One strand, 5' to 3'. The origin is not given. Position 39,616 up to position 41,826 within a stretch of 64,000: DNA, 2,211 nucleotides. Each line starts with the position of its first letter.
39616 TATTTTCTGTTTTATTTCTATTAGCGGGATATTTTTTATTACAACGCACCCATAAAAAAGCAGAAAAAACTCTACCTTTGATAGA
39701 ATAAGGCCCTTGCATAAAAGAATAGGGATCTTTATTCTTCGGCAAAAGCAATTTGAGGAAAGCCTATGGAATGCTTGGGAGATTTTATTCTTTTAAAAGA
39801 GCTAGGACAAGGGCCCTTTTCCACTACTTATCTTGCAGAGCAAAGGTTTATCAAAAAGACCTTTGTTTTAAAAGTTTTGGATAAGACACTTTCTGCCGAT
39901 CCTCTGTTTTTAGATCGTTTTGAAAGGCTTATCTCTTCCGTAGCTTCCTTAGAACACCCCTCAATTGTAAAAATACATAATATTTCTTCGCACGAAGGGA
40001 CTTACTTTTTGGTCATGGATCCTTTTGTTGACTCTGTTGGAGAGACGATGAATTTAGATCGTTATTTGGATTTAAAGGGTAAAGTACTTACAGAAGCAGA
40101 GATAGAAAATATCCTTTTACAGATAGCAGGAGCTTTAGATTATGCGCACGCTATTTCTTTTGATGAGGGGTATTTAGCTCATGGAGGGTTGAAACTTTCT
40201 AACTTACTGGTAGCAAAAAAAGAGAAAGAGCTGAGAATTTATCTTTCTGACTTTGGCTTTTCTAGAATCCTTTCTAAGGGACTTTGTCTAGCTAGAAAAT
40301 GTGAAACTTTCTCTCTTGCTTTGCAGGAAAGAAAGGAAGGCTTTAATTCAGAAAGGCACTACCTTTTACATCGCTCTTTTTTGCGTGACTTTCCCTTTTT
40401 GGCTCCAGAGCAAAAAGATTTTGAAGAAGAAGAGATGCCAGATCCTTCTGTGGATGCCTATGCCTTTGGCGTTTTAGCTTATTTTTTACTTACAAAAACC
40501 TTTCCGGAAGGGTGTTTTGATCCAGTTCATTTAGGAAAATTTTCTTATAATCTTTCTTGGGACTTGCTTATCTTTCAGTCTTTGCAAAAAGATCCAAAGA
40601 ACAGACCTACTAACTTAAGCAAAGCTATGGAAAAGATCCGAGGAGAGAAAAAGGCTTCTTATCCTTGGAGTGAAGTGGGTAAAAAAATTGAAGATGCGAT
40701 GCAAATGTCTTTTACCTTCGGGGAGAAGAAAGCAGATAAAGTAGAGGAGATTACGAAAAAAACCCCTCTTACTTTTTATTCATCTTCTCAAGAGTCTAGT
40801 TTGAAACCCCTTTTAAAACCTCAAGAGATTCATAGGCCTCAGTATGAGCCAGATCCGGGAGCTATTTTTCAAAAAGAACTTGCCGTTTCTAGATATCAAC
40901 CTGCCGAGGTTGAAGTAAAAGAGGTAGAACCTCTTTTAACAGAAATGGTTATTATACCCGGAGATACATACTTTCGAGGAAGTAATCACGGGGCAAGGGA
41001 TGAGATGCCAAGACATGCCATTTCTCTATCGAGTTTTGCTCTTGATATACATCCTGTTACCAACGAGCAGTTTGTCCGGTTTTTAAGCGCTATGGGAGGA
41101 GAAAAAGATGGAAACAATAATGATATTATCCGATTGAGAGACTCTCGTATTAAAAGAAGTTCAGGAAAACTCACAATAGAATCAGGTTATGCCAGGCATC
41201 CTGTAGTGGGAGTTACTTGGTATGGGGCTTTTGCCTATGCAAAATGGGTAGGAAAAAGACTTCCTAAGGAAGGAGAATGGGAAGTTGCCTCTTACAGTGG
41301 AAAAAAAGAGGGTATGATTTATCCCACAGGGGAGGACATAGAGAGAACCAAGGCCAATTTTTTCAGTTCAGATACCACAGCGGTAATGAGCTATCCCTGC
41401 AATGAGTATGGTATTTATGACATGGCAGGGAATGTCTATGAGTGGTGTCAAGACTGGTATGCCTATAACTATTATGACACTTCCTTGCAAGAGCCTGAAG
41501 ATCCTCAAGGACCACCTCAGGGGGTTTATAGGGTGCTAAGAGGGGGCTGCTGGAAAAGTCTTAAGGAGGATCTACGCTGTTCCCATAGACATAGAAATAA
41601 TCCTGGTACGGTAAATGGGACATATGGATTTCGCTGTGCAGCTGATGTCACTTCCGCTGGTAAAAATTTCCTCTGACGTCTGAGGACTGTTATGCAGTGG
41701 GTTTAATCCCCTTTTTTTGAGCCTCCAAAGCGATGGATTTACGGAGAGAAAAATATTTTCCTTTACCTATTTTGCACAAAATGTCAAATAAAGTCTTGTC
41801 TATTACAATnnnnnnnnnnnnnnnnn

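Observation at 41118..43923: A-B-A' structure: a 559-bp near-identical direct repeat of the kinase 3' end brackets an AAA+ ATPase cassette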

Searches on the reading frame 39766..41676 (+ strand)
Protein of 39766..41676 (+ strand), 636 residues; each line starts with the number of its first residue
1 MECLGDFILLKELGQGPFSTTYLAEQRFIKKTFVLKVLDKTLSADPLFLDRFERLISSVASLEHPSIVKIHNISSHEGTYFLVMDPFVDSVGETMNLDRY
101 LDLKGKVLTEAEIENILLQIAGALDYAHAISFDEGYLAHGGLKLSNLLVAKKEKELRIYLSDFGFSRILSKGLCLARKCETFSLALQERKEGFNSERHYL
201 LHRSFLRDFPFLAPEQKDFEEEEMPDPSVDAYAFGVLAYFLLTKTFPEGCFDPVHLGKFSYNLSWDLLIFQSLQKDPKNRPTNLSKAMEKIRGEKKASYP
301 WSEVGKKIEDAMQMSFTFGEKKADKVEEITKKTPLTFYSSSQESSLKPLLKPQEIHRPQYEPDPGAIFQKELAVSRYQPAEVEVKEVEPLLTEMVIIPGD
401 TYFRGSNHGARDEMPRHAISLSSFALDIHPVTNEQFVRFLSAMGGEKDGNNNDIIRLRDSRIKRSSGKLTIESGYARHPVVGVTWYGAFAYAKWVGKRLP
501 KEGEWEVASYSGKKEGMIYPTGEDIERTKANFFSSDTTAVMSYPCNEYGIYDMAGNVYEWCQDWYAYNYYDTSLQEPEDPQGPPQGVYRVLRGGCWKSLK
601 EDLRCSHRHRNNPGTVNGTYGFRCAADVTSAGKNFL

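Call 9: search_protein_families(library=pfam, proteins=[window:39766-41676:+])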
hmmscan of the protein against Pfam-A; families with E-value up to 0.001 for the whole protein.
window:39766-41676:+ (636 aa): 3 families
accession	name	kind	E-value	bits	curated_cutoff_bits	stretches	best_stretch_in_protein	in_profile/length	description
PF03781.23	FGE-sulfatase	-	2.8e-59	201.3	23.3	1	392-625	3-254/255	Sulfatase-modifying factor enzyme 1-like domain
PF00069.31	Pkinase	-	9.8e-23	81.3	31.7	1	9-247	3-196/263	Protein kinase domain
PF07714.23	PK_Tyr_Ser-Thr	-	2.7e-12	47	23.1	1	9-169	3-152/258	Protein tyrosine and serine/threonine kinase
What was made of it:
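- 39766..41676 (+): Intact Pkn1-like Ser/Thr kinase with a C-terminal FGE-sulfatase domain (636 aa). It is a core chlamydial gene. Its last 559 nt are repeat copy A. Pfam gives Pkinase 9.8e-23 and FGE-sulfatase 2.8e-59 (call 9).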

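Call 12: find_encoding_contigs(protein=window:39766-41676:+, flank=10000, max_places=10)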
Protein window:39766-41676:+ (636 aa): no gene with exactly this product is on record in the collection.

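Call 13: find_related_loci(query=window:39766-41676:+, collection=genome_contigs, flank=10000)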
Query window:39766-41676:+ (636 aa) in genome_contigs; peptide patterns used: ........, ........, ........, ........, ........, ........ (x = any residue, [..] = any of these).
581 stretches matched a pattern; 492 encode a relative of the query (tblastn E <= 1e-3); the best 80 are kept; 80 distinct loci.
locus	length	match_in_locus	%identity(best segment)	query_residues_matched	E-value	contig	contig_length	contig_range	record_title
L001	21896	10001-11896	87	1-630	0e+0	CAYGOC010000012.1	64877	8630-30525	MAG TPA_asm: uncultured bacterium isolate ERP117304_co1_108 genome assembly, contig: NODE_547_length_64877_cov_17.876508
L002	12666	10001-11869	60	1-629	0e+0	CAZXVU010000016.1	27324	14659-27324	MAG TPA_asm: uncultured bacterium isolate SRP200132_co1_523 genome assembly, contig: NODE_2992_length_27324_cov_8.905240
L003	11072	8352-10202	60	1-629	0e+0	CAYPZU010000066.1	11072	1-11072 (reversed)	MAG TPA_asm: uncultured bacterium isolate SRP292972_co2_195 genome assembly, contig: NODE_5624_length_11072_cov_8.367160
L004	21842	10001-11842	60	1-630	0e+0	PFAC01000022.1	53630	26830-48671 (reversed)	MAG: Chlamydiae bacterium CG10_big_fil_rev_8_21_14_0_10_35_9 CG10_8_21_14_0.10_scaffold_408_c, whole genome shotgun sequ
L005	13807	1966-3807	60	2-629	0e+0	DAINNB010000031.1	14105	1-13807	MAG TPA_asm: Chlamydiales bacterium isolate CTOTU1218 NODE_2977_length_14105_cov_6.437936, whole genome shotgun sequence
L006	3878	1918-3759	58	1-629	0e+0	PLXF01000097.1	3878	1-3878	MAG: Parachlamydiales bacterium isolate palsa_1448 73.20120700_P3D.493_contig_457120, whole genome shotgun sequence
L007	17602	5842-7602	59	1-629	0e+0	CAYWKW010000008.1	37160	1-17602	MAG TPA_asm: uncultured bacterium isolate SRP200132_co2_218 genome assembly, contig: NODE_862_length_37160_cov_10.301657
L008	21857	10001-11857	59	2-629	0e+0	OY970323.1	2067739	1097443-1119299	MAG: uncultured bacterium isolate MFD01231.bin.1.10 genome assembly, chromosome: 1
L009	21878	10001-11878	58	4-629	0e+0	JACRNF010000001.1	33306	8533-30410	MAG: Chlamydiae bacterium isolate NC_groundwater_1928_Pr3_S-0.2um_35_3 scaffold_67361, whole genome shotgun sequence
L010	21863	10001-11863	59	1-628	0e+0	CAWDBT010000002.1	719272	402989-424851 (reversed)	MAG: Parachlamydiales bacterium isolate MFD02979.bin.3.154 genome assembly, contig: contig_29572, whole genome shotgun s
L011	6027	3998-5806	59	1-629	0e+0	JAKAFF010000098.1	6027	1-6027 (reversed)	MAG: bacterium isolate WY1.bin82 NODE_23008_length_6027_cov_1.073220, whole genome shotgun sequence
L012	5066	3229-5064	58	1-624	0e+0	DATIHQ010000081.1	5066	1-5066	MAG TPA_asm: Chlamydiales bacterium isolate SMAG_U15642 k141_741955, whole genome shotgun sequence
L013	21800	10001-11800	59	1-629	0e+0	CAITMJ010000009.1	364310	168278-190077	MAG: uncultured Chlamydiae bacterium isolate MJ-time_bin-6591 genome assembly, contig: bin-6591:09/35, whole genome shot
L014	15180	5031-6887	58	1-629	0e+0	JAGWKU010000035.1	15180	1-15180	MAG: Verrucomicrobiota bacterium isolate REEB169 contig-150_4685, whole genome shotgun sequence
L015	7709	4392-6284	59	1-629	0e+0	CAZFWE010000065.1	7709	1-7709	MAG TPA_asm: uncultured bacterium isolate SRP193066_co1_78 genome assembly, contig: NODE_8270_length_7709_cov_4.704338,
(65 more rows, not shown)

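Call 24: find_homologous_proteins(query=window:39766-41676:+, max_evalue=1e-100)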
Query window:39766-41676:+ (636 aa): 1988 proteins with E <= 1e-100 among 8000 candidates; the best 120 are listed.
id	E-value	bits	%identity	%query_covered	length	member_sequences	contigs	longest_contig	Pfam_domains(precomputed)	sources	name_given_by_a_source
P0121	0.0e+0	1481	100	100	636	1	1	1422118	PF07714.24,PF00069.32,PF03781.23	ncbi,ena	-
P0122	0.0e+0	1298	87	99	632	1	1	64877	PF07714.24,PF00069.32,PF03781.23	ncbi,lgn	-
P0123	0.0e+0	1142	77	99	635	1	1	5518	PF07714.24,PF00069.32,PF03781.23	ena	-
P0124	0.0e+0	1081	74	99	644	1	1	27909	PF07714.24,PF00069.32,PF03781.23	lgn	-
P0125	3.2e-280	949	65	99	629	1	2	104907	PF07714.24,PF00069.32,PF03781.23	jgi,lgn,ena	-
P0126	2.8e-265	900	62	99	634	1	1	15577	PF07714.24,PF00069.32,PF03781.23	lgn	-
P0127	5.6e-262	889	61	99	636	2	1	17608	PF07714.24,PF00069.32,PF03781.23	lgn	-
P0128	1.5e-256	871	59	99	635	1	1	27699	PF07714.24,PF00069.32,PF03781.23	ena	-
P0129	9.1e-256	868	63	99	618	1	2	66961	PF07714.24,PF00069.32,PF03781.23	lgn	-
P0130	1.9e-253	861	60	99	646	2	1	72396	PF07714.24,PF00069.32,PF03781.23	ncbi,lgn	ncbi:MAG: bifunctional serine/threonine-protein kinase/formylglycine-generating enzyme family protei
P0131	2.2e-253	861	62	99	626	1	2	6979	PF07714.24,PF00069.32,PF03781.23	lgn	-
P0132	7.2e-253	859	61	99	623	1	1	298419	PF07714.24,PF00069.32,PF03781.23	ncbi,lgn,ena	-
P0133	2.2e-252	857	61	99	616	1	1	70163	PF07714.24,PF00069.32,PF03781.23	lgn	-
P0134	3.5e-252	857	59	99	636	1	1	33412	PF07714.24,PF00069.32,PF03781.23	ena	-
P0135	9.7e-252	855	61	99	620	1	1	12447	PF07714.24,PF00069.32,PF03781.23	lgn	-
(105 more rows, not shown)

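Call 25: find_encoding_contigs(protein=P0121, flank=10000, max_places=6)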
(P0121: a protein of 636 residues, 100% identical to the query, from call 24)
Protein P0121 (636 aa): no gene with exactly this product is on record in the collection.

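Call 29: find_encoding_contigs(protein=P0259, flank=10000)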
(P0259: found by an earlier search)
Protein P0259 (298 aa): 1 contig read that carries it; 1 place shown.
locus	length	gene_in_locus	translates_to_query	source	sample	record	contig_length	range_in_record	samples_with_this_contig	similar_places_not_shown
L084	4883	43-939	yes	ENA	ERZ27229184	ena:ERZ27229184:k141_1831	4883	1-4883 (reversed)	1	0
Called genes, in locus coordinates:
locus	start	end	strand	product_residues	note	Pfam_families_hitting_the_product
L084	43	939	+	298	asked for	PF03781:FGE-sulfatase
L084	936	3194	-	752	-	-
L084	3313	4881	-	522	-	?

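Call 46: search_protein_families(library=ncbifam, proteins=[window:39766-41676:+], max_evalue=0.01)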
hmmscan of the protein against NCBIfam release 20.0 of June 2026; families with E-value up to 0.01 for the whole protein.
window:39766-41676:+ (636 aa): 14 families
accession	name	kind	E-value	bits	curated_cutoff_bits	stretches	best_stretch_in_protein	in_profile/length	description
TIGR03440.2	egtB_TIGR03440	equivalog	1.4e-27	96.8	360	2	476-625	272-413/413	ergothioneine biosynthesis protein EgtB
NF033483.0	PknB_PASTA_kin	equivalog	3.4e-24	85.8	450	1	9-170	11-158/563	Stk1 family PASTA domain-containing Ser/Thr kinase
TIGR03525.2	GldK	equivalog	1.7e-22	80.3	350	1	473-628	215-407/408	T9SS ring complex lipoprotein PorK/GldK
NF041186.1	SenA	equivalog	1.4e-19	70.7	420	1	388-626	164-382/382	selenoneine synthase SenA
NF051459.1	pyoverdine_PvdO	equivalog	4.2e-16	58.8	500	1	385-627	28-279/280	dihydropyoverdine dehydrogenase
NF052427.1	StpK7MSMEG_1200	equivalog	5.5e-16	58.2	900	1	4-175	6-165/601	serine/threonine protein kinase StpK7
NF033442.0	BREX_PglW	equivalog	1.8e-12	45.9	990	1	56-247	261-427/1391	BREX system serine/threonine kinase PglW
NF047741.1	antiphage_MADS6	equivalog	2.7e-12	46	460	1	6-129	496-609/612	methylation-associated defense system protein kinase MAD6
TIGR03524.1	GldJ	equivalog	1.2e-08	34.2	458.2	1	537-565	337-365/559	gliding motility lipoprotein GldJ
TIGR03530.1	GldJ_short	equivalog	1e-07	31.2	382.9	1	537-626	289-390/396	gliding motility lipoprotein GldJ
TIGR03903.1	TOMM_kin_cyc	equivalog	1e-06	26.9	705.75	1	33-170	6-133/1267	TOMM system kinase/cyclase fusion protein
TIGR02171.1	Fb_sc_TIGR02171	subfamily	1.7e-06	26.3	544.35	1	496-610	158-262/912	TIGR02171 family lipoprotein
TIGR04344.1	ovoA_Nterm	equivalog_domain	3.6e-06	26.1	400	1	481-608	298-428/444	5-histidylcysteine sulfoxide synthase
NF009651.0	PRK13184.1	equivalog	5.5e-06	24.6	839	1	8-247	5-230/932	serine/threonine-protein kinase PknD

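Call 49: find_encoding_contigs(protein=P0249, flank=10000, max_places=3)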
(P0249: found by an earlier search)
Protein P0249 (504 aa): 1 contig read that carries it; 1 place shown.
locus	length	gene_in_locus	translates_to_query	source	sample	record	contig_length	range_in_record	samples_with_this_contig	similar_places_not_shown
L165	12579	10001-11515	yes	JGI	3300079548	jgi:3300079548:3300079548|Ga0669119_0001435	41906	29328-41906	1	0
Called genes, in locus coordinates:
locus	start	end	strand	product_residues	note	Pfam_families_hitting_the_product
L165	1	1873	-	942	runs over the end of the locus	-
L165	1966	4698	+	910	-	-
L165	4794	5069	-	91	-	-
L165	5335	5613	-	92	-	PF13744:HTH_37, PF13560:HTH_31 (weak), PF01381:HTH_3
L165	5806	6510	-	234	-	PF09394:Inhibitor_I42 (faint)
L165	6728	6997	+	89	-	PF01909:NTP_transf_2, PF18765:Polbeta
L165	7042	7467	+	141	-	-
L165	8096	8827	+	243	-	-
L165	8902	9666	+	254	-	-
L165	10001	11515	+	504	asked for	PF01637:ATPase_2, PF13191:AAA_16, PF13401:AAA_22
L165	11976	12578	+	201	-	?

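Call 50: find_encoding_contigs(protein=P0242, flank=10000, max_places=3)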
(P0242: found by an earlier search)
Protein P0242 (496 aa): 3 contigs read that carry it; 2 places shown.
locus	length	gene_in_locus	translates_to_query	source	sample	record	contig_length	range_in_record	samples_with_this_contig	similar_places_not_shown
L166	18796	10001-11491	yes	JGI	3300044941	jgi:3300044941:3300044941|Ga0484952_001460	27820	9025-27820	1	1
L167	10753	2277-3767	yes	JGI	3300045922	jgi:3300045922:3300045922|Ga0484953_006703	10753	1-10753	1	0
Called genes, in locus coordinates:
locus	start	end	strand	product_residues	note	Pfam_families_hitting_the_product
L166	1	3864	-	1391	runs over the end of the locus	PF00443:UCH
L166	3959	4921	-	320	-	PF05982:Sbt_1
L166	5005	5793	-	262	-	PF11969:DcpS_C, PF01230:HIT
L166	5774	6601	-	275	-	PF01435:Peptidase_M48 (weak)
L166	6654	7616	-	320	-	PF21508:MenC_N, PF13378:MR_MLE_C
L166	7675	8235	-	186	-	-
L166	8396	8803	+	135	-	PF01957:NfeD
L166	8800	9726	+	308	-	PF01145:Band_7, PF16200:Band_7_C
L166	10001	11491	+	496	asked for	PF01637:ATPase_2, PF13191:AAA_16, PF13173:AAA_14 (faint), PF13401:AAA_22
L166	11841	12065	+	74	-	PF01145:Band_7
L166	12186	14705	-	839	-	PF13637:Ank_4 (faint), PF00023:Ank (faint), PF13606:Ank_3 (faint), PF12796:Ank_2 (weak)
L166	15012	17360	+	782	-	-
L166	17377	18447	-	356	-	PF01633:Choline_kinase, PF01636:APH, PF02958:EcKL (weak)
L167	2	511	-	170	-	?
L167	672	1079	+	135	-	PF01957:NfeD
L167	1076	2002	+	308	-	PF01145:Band_7, PF16200:Band_7_C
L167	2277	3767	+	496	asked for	PF01637:ATPase_2, PF13191:AAA_16, PF13173:AAA_14 (faint), PF13401:AAA_22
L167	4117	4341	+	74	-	PF01145:Band_7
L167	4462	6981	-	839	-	PF13637:Ank_4 (faint), PF00023:Ank (faint), PF13606:Ank_3 (faint), PF12796:Ank_2 (weak)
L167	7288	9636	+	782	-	-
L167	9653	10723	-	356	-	PF01633:Choline_kinase, PF01636:APH, PF02958:EcKL (weak)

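Call 66: find_encoding_contigs(protein=P0252, flank=10000, max_places=4)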
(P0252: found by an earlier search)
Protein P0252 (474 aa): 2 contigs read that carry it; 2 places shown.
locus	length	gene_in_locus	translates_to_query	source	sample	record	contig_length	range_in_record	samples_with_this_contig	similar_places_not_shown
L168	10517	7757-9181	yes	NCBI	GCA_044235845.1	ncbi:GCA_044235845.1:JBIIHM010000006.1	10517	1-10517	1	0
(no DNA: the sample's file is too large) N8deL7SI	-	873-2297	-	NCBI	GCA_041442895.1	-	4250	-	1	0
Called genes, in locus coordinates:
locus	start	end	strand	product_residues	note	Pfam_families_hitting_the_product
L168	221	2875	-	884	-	PF00690:Cation_ATPase_N, PF00122:E1-E2_ATPase, PF00702:Hydrolase, PF13246:Cation_ATPase, PF12710:HAD (weak), PF08282:Hydrolase_3 (weak), PF00689:Cation_ATPase_C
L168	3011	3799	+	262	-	PF01435:Peptidase_M48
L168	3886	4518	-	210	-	-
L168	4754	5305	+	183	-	-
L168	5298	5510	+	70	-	-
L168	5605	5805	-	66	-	-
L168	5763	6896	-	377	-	PF13808:DDE_Tnp_1_assoc, PF01609:DDE_Tnp_1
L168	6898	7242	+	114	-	PF00872:Transposase_mut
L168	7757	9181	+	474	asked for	PF01637:ATPase_2, PF13191:AAA_16, PF13401:AAA_22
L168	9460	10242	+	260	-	PF00589:Phage_integrase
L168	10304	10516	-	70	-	?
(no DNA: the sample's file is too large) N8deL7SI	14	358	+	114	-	PF00872:Transposase_mut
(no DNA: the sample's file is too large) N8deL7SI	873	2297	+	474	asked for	PF01637:ATPase_2, PF13191:AAA_16, PF13401:AAA_22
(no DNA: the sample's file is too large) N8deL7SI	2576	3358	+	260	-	PF00589:Phage_integrase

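Call 67: find_encoding_contigs(protein=P0245, flank=10000, max_places=4)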
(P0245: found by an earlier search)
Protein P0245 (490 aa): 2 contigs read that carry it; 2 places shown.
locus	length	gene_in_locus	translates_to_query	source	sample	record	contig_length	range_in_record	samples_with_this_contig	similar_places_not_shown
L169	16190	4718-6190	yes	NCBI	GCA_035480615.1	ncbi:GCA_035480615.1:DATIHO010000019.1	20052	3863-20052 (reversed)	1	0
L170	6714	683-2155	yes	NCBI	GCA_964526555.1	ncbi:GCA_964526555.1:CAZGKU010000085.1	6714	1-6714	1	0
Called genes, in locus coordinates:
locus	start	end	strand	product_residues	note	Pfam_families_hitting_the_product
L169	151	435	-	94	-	-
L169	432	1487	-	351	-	PF00487:FA_desaturase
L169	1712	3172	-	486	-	PF00890:FAD_binding_2 (weak), PF01266:DAO, PF01593:Amino_oxidase, PF03486:HI0933_like (faint), PF07992:Pyr_redox_2 (weak), PF12831:FAD_oxidored (weak), PF13450:NAD_binding_8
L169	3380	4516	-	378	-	PF05721:PhyH (faint)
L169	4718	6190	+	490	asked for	PF01637:ATPase_2, PF13191:AAA_16, PF13401:AAA_22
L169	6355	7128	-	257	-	-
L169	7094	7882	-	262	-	PF01308:Chlam_OMP (weak)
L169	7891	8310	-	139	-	PF13581:HATPase_c_2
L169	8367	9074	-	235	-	PF04390:LptE (weak)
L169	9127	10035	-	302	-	PF13512:TPR_18 (faint), PF13174:TPR_6 (faint), PF13525:YfiO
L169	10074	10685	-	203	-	-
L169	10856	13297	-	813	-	PF00690:Cation_ATPase_N, PF00122:E1-E2_ATPase, PF00702:Hydrolase, PF13246:Cation_ATPase, PF00689:Cation_ATPase_C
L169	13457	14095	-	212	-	-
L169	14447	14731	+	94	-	-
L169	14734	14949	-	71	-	-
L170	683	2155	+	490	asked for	PF01637:ATPase_2, PF13191:AAA_16, PF13401:AAA_22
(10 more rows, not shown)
